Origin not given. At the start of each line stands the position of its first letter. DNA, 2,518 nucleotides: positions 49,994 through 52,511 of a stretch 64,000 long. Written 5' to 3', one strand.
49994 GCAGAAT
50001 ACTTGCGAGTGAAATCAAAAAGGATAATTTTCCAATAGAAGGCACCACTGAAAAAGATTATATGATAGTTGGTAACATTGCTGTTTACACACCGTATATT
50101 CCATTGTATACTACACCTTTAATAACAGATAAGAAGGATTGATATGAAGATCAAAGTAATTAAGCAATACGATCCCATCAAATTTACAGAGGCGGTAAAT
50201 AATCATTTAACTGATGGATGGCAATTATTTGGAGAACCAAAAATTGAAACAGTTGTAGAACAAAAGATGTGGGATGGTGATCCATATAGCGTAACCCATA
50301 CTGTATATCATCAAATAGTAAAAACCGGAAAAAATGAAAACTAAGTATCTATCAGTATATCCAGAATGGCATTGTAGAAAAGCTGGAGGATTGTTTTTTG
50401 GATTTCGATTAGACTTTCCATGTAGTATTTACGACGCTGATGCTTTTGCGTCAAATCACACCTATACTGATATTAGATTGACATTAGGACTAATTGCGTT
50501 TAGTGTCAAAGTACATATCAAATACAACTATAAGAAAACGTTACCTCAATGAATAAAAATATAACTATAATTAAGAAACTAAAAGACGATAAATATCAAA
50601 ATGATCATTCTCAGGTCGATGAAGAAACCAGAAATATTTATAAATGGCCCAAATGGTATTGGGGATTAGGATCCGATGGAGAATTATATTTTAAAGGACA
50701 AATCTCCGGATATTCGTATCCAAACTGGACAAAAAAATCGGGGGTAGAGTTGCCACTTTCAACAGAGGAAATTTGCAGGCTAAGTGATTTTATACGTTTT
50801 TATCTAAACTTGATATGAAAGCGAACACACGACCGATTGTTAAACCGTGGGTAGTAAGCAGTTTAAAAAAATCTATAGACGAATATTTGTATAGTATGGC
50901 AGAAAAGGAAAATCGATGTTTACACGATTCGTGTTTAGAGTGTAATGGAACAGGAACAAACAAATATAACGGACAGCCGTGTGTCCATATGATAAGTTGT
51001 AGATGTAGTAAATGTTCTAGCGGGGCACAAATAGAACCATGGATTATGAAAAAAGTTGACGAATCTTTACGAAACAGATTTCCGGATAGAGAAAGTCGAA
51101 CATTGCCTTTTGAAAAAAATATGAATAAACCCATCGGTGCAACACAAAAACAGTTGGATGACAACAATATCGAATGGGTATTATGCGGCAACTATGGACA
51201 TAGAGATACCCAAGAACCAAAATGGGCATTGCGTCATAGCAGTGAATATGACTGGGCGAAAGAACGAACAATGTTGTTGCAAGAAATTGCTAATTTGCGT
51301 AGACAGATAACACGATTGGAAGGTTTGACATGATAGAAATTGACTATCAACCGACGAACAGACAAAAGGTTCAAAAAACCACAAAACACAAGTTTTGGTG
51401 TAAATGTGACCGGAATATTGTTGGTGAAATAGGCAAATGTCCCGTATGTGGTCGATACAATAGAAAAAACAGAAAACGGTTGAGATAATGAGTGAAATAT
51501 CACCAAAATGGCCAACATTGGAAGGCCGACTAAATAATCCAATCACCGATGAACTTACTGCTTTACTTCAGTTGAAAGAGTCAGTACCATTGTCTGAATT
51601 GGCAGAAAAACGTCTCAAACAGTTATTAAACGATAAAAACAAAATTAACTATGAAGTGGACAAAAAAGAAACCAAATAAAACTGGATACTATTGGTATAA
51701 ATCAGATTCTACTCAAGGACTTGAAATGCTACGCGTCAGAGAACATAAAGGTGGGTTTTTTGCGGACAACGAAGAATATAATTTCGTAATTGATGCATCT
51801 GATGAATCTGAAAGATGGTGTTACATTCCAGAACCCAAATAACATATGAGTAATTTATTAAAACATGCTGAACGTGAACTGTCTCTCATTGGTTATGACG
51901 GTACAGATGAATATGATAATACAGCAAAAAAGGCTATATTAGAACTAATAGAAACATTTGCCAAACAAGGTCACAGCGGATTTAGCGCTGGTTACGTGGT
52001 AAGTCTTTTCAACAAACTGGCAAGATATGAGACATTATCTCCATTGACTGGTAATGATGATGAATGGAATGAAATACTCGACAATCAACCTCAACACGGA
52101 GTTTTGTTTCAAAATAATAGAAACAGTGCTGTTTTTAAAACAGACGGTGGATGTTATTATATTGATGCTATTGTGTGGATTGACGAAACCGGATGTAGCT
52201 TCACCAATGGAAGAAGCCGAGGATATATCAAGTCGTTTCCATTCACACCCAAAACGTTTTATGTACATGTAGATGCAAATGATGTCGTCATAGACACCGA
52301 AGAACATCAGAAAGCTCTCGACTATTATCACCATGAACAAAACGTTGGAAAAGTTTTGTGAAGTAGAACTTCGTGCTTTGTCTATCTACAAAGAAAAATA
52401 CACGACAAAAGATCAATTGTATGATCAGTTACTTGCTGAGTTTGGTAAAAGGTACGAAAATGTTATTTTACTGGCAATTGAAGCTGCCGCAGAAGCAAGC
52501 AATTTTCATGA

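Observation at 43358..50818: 7.5-kb array of at least 17 small genes whose junctions share a nucleotide-level conserved cassette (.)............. irrespective of reading-frame phase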

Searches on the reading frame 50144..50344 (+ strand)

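Call 46: search_protein_families(library=pfam, proteins=[window:50144-50344:+], max_evalue=0.01)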
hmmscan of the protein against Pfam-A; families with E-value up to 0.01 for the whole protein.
window:50144-50344:+ (66 aa): 1 family
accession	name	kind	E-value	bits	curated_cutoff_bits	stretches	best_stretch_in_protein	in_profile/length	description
PF08410.15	DUF1737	-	3.7e-07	30.3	24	1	4-37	5-38/53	Domain of unknown function (DUF1737)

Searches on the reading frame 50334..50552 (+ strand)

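Call 46: search_protein_families(library=pfam, proteins=[window:50334-50552:+], max_evalue=0.01)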
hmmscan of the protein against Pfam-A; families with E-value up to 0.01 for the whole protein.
window:50334-50552:+ (72 aa): 1 family
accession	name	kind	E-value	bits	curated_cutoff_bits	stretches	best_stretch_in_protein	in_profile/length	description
PF06703.16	SPC25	-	0.004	17.3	24.3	1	36-61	17-42/159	Microsomal signal peptidase 25 kDa subunit (SPC25)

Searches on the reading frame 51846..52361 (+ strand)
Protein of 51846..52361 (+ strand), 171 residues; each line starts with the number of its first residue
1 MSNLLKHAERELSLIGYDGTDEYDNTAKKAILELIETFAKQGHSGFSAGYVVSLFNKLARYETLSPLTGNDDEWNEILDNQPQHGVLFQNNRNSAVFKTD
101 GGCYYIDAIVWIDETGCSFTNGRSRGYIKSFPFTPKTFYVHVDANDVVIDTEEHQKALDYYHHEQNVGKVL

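Call 17: find_related_loci(query=window:51846-52361:+, collection=viral_contigs, flank=10000)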
Query window:51846-52361:+ (171 aa) in viral_contigs; peptide patterns used: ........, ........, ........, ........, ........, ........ (x = any residue, [..] = any of these).
58 stretches matched a pattern; 56 encode a relative of the query (tblastn E <= 1e-3); 56 distinct loci.
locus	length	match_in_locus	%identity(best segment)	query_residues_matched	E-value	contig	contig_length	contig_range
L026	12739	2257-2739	64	1-163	2e-69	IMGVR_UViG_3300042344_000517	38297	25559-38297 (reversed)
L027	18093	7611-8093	64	1-163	2e-69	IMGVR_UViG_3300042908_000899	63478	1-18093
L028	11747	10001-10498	64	1-161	2e-66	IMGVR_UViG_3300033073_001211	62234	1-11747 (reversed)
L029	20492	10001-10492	49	1-159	3e-41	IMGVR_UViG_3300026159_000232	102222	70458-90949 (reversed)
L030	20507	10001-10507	46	4-153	1e-36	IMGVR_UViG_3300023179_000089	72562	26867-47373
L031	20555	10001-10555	42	4-161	2e-36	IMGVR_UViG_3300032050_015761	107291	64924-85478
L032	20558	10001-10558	43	4-161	6e-36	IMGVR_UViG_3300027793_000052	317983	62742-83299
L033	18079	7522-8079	43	4-161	6e-36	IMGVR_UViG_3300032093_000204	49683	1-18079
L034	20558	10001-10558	43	4-161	6e-36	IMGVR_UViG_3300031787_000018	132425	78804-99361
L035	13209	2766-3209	47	1-142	3e-35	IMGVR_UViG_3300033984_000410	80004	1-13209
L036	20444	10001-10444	47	1-142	3e-35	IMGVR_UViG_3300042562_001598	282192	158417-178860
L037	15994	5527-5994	47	7-142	1e-34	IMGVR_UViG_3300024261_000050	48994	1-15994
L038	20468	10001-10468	47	7-142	1e-34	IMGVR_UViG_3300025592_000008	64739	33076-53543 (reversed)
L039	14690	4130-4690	43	3-161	5e-35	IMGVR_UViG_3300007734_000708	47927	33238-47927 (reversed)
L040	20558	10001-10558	43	4-161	5e-35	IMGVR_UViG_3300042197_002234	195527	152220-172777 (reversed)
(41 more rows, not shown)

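Call 27: find_encoding_contigs(protein=window:51846-52361:+, flank=10000, max_places=10)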
Protein window:51846-52361:+ (171 aa): 4 contigs read that carry it; 1 place shown.
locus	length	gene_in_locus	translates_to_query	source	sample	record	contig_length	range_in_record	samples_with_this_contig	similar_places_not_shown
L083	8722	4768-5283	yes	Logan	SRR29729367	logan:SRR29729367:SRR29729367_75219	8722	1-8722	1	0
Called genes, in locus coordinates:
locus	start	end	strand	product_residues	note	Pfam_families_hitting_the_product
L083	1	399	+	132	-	?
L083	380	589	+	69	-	-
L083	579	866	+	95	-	-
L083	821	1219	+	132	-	PF07068:Gp23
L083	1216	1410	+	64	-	-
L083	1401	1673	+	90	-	-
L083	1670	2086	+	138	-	-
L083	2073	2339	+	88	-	-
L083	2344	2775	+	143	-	-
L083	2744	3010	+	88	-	-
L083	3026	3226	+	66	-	-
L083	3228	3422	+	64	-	PF08410:DUF1737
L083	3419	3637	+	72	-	-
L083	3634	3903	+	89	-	-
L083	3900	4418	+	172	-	-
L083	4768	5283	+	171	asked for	PF25185:Tad3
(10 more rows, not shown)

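Call 46: search_protein_families(library=pfam, proteins=[window:51846-52361:+], max_evalue=0.01)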
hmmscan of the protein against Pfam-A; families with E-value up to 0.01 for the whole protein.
window:51846-52361:+ (171 aa): 1 family
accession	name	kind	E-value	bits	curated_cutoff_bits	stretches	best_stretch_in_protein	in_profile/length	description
PF25185.1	Tad3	-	6.9e-38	129.5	27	1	2-121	1-117/119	Type I Thoeris inhibitor Tad3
